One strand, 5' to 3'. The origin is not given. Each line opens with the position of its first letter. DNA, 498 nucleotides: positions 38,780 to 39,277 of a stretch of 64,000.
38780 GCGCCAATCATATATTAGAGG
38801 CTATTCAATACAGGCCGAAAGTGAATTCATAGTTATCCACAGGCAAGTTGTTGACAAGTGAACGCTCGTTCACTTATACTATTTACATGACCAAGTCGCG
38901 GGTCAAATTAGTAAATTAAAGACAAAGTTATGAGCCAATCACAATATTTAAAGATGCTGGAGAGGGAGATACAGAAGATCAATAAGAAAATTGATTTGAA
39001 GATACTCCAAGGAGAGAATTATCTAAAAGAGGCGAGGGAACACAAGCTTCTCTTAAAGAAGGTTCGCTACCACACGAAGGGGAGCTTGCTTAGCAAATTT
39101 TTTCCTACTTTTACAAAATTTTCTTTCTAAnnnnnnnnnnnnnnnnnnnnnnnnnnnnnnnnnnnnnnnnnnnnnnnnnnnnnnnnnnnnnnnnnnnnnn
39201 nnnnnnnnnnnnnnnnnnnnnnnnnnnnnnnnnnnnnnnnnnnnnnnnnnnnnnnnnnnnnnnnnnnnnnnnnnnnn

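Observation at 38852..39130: Perfect Cheo-type LexA box embedded in a consensus promoter driving a small ORF plus lexA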

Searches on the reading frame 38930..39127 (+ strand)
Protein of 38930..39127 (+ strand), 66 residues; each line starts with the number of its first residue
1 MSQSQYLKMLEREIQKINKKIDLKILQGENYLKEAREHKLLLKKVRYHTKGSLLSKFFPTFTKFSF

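Call 5: search_protein_families(library=pfam, proteins=[window:38930-39127:+], max_evalue=1)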
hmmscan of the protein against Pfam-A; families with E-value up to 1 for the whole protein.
window:38930-39127:+ (66 aa): 2 families
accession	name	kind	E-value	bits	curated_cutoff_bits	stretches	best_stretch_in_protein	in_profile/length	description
PF22667.2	Lon_lid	-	0.046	13.8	27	1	10-29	33-52/57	Lon protease AAA+ ATPase lid domain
PF07325.16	Curto_V2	-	0.2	12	25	1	2-59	20-79/126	Curtovirus V2 protein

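Call 7: find_homologous_proteins(query=window:38930-39127:+, max_evalue=0.01)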
Query window:38930-39127:+ (66 aa): 469 proteins with E <= 0.01 among 469 candidates; the best 120 are listed.
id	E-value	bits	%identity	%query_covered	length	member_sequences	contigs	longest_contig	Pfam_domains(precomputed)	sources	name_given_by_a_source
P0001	3.5e-34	132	100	100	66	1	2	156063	-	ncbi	ncbi:MAG: hypothetical protein WAV15_02625 [Minisyncoccia bacterium]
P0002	1.3e-28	115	85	100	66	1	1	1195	-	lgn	-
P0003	1.6e-27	111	85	100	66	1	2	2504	-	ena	-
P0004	3.1e-27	110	79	100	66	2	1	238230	-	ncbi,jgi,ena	ncbi:MAG: hypothetical protein WCT44_00970 [Candidatus Paceibacterota bacterium]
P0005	3.9e-27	110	83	100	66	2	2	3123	-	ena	-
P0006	5.4e-27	110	82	100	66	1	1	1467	-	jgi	jgi:hypothetical protein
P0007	1.1e-26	109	82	100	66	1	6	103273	-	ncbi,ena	-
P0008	1.3e-26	108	82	100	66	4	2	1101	-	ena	-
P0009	2.2e-26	108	82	100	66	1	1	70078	-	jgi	-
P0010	2.3e-26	108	80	100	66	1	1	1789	-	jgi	jgi:hypothetical protein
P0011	2.4e-26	108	80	100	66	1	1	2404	-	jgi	jgi:hypothetical protein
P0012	2.7e-26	107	79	100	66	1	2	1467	-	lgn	-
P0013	2.8e-26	107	79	100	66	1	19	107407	-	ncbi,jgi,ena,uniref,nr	ncbi:hypothetical protein A3F97_01290 [Candidatus Nomurabacteria bacterium RIFCSPLOWO2_12_FULL_41_10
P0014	2.9e-26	107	76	100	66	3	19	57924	-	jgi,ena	-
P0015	3.1e-26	107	77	100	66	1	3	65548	-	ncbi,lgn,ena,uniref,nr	ncbi:hypothetical protein A2356_03670 [Candidatus Nomurabacteria bacterium RIFOXYB1_FULL_39_16]|unir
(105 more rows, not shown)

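Call 12: find_related_loci(query=A1, collection=genome_contigs, flank=3000)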
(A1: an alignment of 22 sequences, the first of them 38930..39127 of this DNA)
Query A1 (66 aa) in genome_contigs; peptide patterns used: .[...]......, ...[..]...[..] (x = any residue, [..] = any of these).
565 stretches matched a pattern; 103 encode a relative of the query (tblastn E <= 1e-3); the best 80 are kept; 80 distinct loci.
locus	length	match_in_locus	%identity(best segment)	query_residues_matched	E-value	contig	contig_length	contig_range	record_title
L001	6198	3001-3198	89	1-66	3e-35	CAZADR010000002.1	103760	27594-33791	MAG TPA_asm: uncultured Candidatus Saccharibacteria bacterium isolate ERP113451_co1_17 genome assembly, contig: NODE_99_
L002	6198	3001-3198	79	1-66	2e-33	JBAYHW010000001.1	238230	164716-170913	MAG: Candidatus Paceibacterota bacterium isolate SO_2016_GW1_159 scaffold00084_OW334_2016, whole genome shotgun sequence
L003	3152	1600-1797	83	1-66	5e-33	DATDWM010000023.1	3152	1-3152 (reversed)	MAG TPA_asm: Candidatus Paceibacterota bacterium isolate SMAG_U8110 k141_111338, whole genome shotgun sequence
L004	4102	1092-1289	82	1-66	2e-32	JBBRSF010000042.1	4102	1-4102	MAG: Candidatus Paceibacteria bacterium isolate La2_metabat2.015 La2_metabat2.015_K_1919386L4102_cov_13.0020, whole geno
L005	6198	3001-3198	77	1-66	3e-32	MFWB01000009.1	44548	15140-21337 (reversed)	MAG: Candidatus Nomurabacteria bacterium RIFOXYB1_FULL_39_16 rifoxyb1_full_scaffold_273, whole genome shotgun sequence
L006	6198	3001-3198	77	1-66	9e-32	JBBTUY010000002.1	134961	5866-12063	MAG: Patescibacteria group bacterium isolate H41-bin010_1 H41_bin010_1_000000000002, whole genome shotgun sequence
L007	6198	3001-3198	76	1-66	1e-31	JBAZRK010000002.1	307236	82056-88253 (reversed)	MAG: Candidatus Paceibacterota bacterium isolate SO_2017_GW1_146 NODE_274_length_307236_cov_3.133275_OW334_2017, whole g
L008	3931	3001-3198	79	1-66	2e-31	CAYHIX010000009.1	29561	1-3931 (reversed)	MAG TPA_asm: uncultured Candidatus Saccharibacteria bacterium isolate ERP119705_co13_454 genome assembly, contig: NODE_1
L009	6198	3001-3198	76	1-66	3e-31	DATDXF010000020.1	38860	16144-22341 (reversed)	MAG TPA_asm: Candidatus Paceibacterota bacterium isolate SMAG_U8131 k141_2297064, whole genome shotgun sequence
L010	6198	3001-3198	79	1-66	8e-31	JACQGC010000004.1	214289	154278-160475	MAG: Candidatus Nomurabacteria bacterium isolate NC_groundwater_1063_Pr2_B-0.1um_42_14 rattlesnake_spring_18_scaffold_21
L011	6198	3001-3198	74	1-66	1e-30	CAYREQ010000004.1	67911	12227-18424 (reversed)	MAG TPA_asm: uncultured Candidatus Saccharibacteria bacterium isolate SRP278252_co2_640 genome assembly, contig: NODE_63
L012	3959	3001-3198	74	1-66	1e-30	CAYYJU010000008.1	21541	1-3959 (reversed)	MAG TPA_asm: uncultured Candidatus Saccharibacteria bacterium isolate SRP286056_co1_681 genome assembly, contig: NODE_28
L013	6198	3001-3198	74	1-66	3e-30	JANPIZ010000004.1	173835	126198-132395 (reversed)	MAG: Candidatus Nomurabacteria bacterium isolate VAR_61_metabat_48 VAR_61_k141_3160166, whole genome shotgun sequence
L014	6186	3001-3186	82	1-62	2e-30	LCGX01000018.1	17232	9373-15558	MAG: Candidatus Nomurabacteria bacterium GW2011_GWF2_43_8 UW07_C0018, whole genome shotgun sequence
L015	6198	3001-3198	74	1-66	2e-30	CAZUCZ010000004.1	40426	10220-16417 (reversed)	MAG TPA_asm: uncultured Candidatus Saccharibacteria bacterium isolate SRP257259_co1_159 genome assembly, contig: NODE_94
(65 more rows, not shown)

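Call 18: predict_structure(alignment_id=A1)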
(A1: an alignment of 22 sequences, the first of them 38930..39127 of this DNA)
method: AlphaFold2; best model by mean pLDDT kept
length: 66 residues; sequences in the alignment: 22
mean_pLDDT: 84.4   pTM: 0.64
mean pLDDT of the five models: 84.4, 84.1, 83.3, 82.6, 81.8
residues with pLDDT >= 90: 41; 70-90: 9; 50-70: 12; < 50: 4
segments of 3 or more residues with pLDDT < 50: 63-66
pLDDT, mean of each block of 10 residues (from residue 1): 90 98 98 97 89 58 46
secondary structure, 60 per line:
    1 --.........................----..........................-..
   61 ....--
elements in order: H3-27 H32-57 H59-64
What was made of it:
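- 38930..39130 (+): First gene: a 66-aa, 8.0-kDa, pI 10 helical-hairpin protein with an aromatic amphipathic C-terminal tail. It founds an unannotated family linked to lexA. Call 18: AlphaFold2 pLDDT 84, helices 3-27 and 32-57.
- The fold is a helical hairpin (call 18).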

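Call 23: fold_search(model_id=the predicted structure, library=pdb)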
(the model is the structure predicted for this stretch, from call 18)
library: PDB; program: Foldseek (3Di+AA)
matches with E <= 10: 42; with E <= 0.001: 0
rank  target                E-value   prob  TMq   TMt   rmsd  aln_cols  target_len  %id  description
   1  6vme_M                2.1e+00  0.66  0.61  0.62   2.8        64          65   20  Human ESCRT-I heterotetramer headpiece (released 2020-05-20)
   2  1skv_C                2.3e+00  0.90  0.73  0.82   1.4        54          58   11  Crystal Structure of D-63 from Sulfolobus Spindle Virus 1 (released 2004-07-13)
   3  6vme_K                2.7e+00  0.57  0.60  0.60   2.8        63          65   21  Human ESCRT-I heterotetramer headpiece (released 2020-05-20)
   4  6hdz_A                2.8e+00  0.87  0.67  0.11   1.2        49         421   14  Pseudomonas aeruginosa Seryl-tRNA Synthetase in Complex with 5'-O-(N-(L-seryl)-Sulfamoyl)uridine (released 2019-12-04)
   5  6he3_A                3.4e+00  0.82  0.67  0.11   1.2        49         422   14  Pseudomonas aeruginosa Seryl-tRNA Synthetase in Complex with 5'-O-(N-(L-seryl)-sulfamoyl)cytidine (released 2019-12-04)
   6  1skv_B                3.6e+00  0.82  0.74  0.80   1.3        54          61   11  Crystal Structure of D-63 from Sulfolobus Spindle Virus 1 (released 2004-07-13)
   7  9qo2_E                3.6e+00  0.25  0.55  0.45   3.8        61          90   10  Dissociation-state-1 of 9-subunit CSN and SCF (SKP1-SKP2-CKS1) complex (released 2026-02-18)
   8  2djv_MODEL_1_A        3.9e+00  0.57  0.62  0.53   3.6        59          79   14  Solution structures of the WHEP-TRS domain of human methionyl-tRNA synthetase (released 2006-10-05)
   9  6he1_A                4.1e+00  0.77  0.68  0.11   1.1        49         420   14  Pseudomonas aeruginosa Seryl-tRNA Synthetase in Complex with 5'-O-(N-(L-seryl)-sulfamoyl)N3-methyluridine (released 2019-12-04)
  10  3qne                  4.1e+00  0.77  0.70  0.11   1.2        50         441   12  Candida albicans seryl-tRNA synthetase (released 2011-08-03)
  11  9c7z_A                4.1e+00  0.51  0.59  0.59   2.4        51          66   24  Hallucinated C3 protein assembly HALC3_919 (released 2025-05-21)
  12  6dlm_A                4.7e+00  0.18  0.41  0.37   4.4        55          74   18  DHD127 (released 2018-12-19)
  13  3qo7                  4.7e+00  0.15  0.36  0.08   4.5        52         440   17  Crystal structure of the seryl-tRNA synthetase from Candida albicans (released 2011-08-03)
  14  6r1m_B                5.0e+00  0.75  0.68  0.11   0.8        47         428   17  Crystal structure of E. coli seryl-tRNA synthetase complexed to seryl sulfamoyl adenosine (released 2020-01-22)
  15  6x94                  5.0e+00  0.72  0.68  0.11   1.0        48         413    6  An orthogonal seryl-tRNA synthetase/tRNA pair for noncanonical amino acid mutagenesis in Escherichia coli (released 2020-11-04)
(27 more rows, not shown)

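Call 33: search_protein_representatives(alignment_id=A1)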
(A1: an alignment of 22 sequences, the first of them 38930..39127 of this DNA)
Query: 22 sequences, 66 profile positions. Proteins with E-value up to 0.001 (for the whole library): 266; up to 1e-10: 41; up to 1e-30: 0. The best 150 are listed.
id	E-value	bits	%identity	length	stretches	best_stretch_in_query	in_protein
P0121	1.2e-30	121.3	-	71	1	1-64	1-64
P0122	1.5e-29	117.8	-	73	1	1-65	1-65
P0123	1.1e-23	98.9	-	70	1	1-59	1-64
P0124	2.7e-23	97.7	-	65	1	14-65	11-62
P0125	8.7e-23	96.1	-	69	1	1-62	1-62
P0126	2.0e-22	95.0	-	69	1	1-44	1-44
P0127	5.6e-21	90.3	-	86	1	1-62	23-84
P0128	2.7e-20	88.1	-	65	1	1-62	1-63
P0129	2.6e-19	85.0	-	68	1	1-63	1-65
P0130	7.3e-19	83.5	-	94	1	1-45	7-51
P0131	1.3e-17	79.6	-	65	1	1-61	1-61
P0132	3.7e-17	78.1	-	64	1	1-63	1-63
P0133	2.8e-16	75.2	-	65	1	1-60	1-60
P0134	7.8e-16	73.8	-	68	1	1-63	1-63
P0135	1.7e-15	72.8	-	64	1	1-64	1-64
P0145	1.6e-12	63.3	-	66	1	1-62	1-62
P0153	8.0e-12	61.0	-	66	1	1-62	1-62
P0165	3.8e-10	55.6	-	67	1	1-64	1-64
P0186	5.6e-09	51.9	-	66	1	1-61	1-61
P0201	4.3e-08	49.0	-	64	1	1-60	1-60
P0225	2.2e-07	46.7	-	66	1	1-62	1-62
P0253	1.6e-06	44.0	-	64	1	1-61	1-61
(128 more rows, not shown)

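Call 39: search_protein_families(library=ncbifam, proteins=[window:38930-39127:+, P0186, P0253, P0145], max_evalue=0.1)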
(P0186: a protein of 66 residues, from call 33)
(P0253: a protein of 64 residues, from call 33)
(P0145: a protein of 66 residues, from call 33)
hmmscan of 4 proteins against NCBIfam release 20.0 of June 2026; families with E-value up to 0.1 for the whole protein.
window:38930-39127:+ (66 aa): 0 families

P0186 (66 aa): 0 families

P0253 (64 aa): 0 families

P0145 (66 aa): 1 family
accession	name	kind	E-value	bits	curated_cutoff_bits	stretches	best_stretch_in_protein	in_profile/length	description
NF000949.0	PRK00095.1-2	equivalog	0.023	13.7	750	1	3-62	157-216/634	DNA mismatch repair endonuclease MutL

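Call 40: find_encoding_contigs(protein=P0186, flank=3000, max_places=3)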
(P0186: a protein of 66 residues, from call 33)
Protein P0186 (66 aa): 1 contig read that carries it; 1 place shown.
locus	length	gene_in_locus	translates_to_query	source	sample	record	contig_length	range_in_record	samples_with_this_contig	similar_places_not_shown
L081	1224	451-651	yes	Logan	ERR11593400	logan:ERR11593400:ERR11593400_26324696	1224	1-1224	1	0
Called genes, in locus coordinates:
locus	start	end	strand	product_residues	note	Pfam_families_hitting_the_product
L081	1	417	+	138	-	?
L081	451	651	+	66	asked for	-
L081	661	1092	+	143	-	-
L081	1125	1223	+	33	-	?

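Call 41: find_encoding_contigs(protein=P0145, flank=3000, max_places=3)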
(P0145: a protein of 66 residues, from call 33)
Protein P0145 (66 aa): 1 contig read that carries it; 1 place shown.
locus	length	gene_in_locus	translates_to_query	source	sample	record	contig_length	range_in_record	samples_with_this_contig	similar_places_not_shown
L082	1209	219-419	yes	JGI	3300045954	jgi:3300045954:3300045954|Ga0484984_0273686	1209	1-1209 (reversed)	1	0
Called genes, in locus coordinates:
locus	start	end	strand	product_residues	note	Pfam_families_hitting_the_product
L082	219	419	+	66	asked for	-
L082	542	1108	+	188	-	PF00717:Peptidase_S24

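Call 46: find_homologous_proteins(query=A2, max_evalue=0.001)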
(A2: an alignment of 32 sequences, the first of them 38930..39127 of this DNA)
Query A2 (32 sequences) (66 aa, profile of the alignment): 572 proteins with E <= 0.001 among 795 candidates; the best 120 are listed.
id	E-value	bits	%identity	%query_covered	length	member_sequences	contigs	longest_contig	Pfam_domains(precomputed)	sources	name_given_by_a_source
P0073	5.3e-25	105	79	92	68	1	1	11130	-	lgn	-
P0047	6.0e-25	104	87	79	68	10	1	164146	-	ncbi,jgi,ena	jgi:hypothetical protein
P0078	6.7e-25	104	74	100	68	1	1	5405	-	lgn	-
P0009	8.4e-25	104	82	100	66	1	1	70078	-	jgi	-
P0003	8.8e-25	104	85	100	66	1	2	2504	-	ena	-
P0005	9.5e-25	104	83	100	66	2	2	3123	-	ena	-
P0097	1.1e-24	104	72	98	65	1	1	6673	-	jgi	jgi:hypothetical protein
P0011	1.1e-24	104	80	100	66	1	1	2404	-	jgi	jgi:hypothetical protein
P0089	1.2e-24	104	76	94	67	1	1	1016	-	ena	-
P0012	1.3e-24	103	79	100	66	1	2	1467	-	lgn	-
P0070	1.4e-24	103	79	100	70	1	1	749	-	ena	-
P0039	1.6e-24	103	79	100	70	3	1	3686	-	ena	-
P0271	1.9e-24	103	71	94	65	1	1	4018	-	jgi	-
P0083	2.0e-24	103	79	92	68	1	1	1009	-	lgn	-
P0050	2.1e-24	103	74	100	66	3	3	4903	-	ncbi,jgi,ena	jgi:hypothetical protein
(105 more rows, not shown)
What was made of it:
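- Tried and rejected: It returned mostly the same close relatives (call 46).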

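Call 47: find_encoding_contigs(protein=P0135, flank=2500, max_places=3)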
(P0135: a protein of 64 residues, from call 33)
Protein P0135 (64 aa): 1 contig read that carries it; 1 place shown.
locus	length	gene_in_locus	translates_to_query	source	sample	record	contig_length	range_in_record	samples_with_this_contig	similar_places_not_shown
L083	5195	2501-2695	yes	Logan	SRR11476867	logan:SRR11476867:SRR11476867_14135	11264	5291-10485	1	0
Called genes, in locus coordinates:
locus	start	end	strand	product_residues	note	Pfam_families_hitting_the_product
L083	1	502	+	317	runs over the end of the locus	PF00438:S-AdoMet_synt_N, PF02772:S-AdoMet_synt_M, PF02773:S-AdoMet_synt_C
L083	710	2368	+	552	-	PF05970:PIF1, PF13245:AAA_19, PF13401:AAA_22 (weak), PF13604:AAA_30, PF21530:Pif1_2B_dom, PF14493:HTH_40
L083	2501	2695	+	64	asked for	-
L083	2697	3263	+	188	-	PF00717:Peptidase_S24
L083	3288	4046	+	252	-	PF08282:Hydrolase_3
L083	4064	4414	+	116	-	PF01050:MannoseP_isomer, PF07883:Cupin_2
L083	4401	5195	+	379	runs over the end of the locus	PF04041:Glyco_hydro_130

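Call 48: find_encoding_contigs(protein=P0153, flank=2500, max_places=3)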
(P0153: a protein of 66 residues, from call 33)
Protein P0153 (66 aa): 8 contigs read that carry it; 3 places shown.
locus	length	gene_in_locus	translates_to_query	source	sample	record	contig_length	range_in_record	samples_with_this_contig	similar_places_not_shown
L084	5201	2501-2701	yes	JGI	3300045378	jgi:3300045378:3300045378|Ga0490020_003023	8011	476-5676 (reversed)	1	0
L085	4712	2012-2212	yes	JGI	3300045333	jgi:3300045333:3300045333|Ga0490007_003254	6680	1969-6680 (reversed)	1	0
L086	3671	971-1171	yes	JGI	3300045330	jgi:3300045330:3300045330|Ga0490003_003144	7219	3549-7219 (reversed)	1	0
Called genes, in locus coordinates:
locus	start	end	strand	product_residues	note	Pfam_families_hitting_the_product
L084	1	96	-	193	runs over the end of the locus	PF00730:HhH-GPD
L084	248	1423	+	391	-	-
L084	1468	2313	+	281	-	-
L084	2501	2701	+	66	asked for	-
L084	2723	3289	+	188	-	PF00717:Peptidase_S24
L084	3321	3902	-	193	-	-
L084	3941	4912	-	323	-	PF17773:UPF0176_N, PF00581:Rhodanese, PF12368:Rhodanese_C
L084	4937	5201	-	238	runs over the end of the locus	PF01479:S4, PF01728:FtsJ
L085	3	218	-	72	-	?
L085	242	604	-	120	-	PF07681:DoxX, PF05514:HR_lesion (weak)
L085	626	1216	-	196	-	-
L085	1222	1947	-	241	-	PF00730:HhH-GPD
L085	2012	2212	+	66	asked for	-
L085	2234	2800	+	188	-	PF00717:Peptidase_S24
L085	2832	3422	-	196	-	-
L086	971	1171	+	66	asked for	-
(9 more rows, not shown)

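Call 49: find_encoding_contigs(protein=P0165, flank=2500, max_places=3)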
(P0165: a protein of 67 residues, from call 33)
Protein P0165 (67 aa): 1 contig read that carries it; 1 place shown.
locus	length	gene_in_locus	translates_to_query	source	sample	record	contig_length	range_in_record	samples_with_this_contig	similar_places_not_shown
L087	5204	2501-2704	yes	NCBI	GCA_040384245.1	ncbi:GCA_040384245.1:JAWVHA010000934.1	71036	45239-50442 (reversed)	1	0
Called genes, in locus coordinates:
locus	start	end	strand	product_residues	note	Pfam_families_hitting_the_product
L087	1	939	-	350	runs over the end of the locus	PF02618:YceG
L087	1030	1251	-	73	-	-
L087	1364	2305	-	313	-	PF00989:PAS, PF13426:PAS_9, PF00990:GGDEF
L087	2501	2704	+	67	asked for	-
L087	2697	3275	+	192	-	PF00717:Peptidase_S24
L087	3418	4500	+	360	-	PF00041:fn3 (faint), PF16655:PhoD_N (faint), PF16656:Pur_ac_phosph_N (faint), PF28033:Fn3_ROS1 (faint), PF25059:FN3_DSCAM-DSCAML_C (faint)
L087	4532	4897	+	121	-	-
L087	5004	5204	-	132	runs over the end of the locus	-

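Call 50: find_encoding_contigs(protein=P0201, flank=2500, max_places=3)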
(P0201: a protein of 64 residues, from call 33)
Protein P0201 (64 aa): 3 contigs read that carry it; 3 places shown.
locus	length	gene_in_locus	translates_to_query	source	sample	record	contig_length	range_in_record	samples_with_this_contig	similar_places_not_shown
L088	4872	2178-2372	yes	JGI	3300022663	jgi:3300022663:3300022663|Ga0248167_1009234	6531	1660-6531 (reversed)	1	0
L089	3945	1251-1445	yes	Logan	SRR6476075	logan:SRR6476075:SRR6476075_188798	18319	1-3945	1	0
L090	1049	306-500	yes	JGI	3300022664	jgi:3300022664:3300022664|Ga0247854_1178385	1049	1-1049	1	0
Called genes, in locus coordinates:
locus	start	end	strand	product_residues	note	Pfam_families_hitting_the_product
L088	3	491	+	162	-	?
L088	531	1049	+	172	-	PF10646:Germane (weak)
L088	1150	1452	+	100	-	-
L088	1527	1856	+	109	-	-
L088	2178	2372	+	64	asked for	-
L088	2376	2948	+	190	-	PF00717:Peptidase_S24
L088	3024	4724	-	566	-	PF00930:DPPIV_N (faint), PF20434:BD-FAE (faint), PF00561:Abhydrolase_1 (weak), PF12697:Abhydrolase_6 (weak), PF00326:Peptidase_S9, PF12146:Hydrolase_4 (weak)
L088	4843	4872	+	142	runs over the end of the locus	-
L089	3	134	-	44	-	?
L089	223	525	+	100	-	-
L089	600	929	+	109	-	-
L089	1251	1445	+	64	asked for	-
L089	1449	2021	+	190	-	PF00717:Peptidase_S24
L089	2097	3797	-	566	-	PF00930:DPPIV_N (faint), PF20434:BD-FAE (faint), PF00561:Abhydrolase_1 (weak), PF12697:Abhydrolase_6 (weak), PF00326:Peptidase_S9, PF12146:Hydrolase_4 (weak)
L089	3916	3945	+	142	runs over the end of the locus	-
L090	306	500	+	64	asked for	-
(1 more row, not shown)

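Call 51: find_encoding_contigs(protein=P0225, flank=2500, max_places=3)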
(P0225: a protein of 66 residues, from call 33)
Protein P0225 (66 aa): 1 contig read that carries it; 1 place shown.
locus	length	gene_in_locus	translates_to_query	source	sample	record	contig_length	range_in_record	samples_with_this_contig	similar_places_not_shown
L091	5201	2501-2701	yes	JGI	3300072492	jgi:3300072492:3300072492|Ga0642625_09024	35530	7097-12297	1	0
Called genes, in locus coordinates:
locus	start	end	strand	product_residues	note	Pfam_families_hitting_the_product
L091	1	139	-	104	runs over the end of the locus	-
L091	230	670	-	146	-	-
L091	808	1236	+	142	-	-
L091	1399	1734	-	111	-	-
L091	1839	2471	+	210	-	PF00717:Peptidase_S24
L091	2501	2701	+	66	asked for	-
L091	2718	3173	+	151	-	PF00293:NUDIX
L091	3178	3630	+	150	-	PF00293:NUDIX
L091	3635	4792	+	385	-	PF01078:Mg_chelatase (faint), PF05496:RuvB_N, PF00004:AAA, PF07728:AAA_5 (weak), PF13173:AAA_14 (weak), PF16193:AAA_assoc_2, PF12002:MgsA_C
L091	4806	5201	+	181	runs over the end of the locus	PF01863:YgjP-like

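Call 52: find_encoding_contigs(protein=P0253, flank=2500, max_places=3)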
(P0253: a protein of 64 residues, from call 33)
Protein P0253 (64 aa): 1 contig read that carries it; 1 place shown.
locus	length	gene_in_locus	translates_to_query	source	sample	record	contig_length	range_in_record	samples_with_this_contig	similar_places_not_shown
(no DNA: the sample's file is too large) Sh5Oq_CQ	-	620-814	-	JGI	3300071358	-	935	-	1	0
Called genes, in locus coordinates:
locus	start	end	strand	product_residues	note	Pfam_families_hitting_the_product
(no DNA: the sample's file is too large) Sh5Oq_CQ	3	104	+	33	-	?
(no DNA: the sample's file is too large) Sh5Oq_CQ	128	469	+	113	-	PF04266:ASCH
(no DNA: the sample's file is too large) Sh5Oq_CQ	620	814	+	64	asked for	-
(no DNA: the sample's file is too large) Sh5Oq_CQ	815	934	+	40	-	?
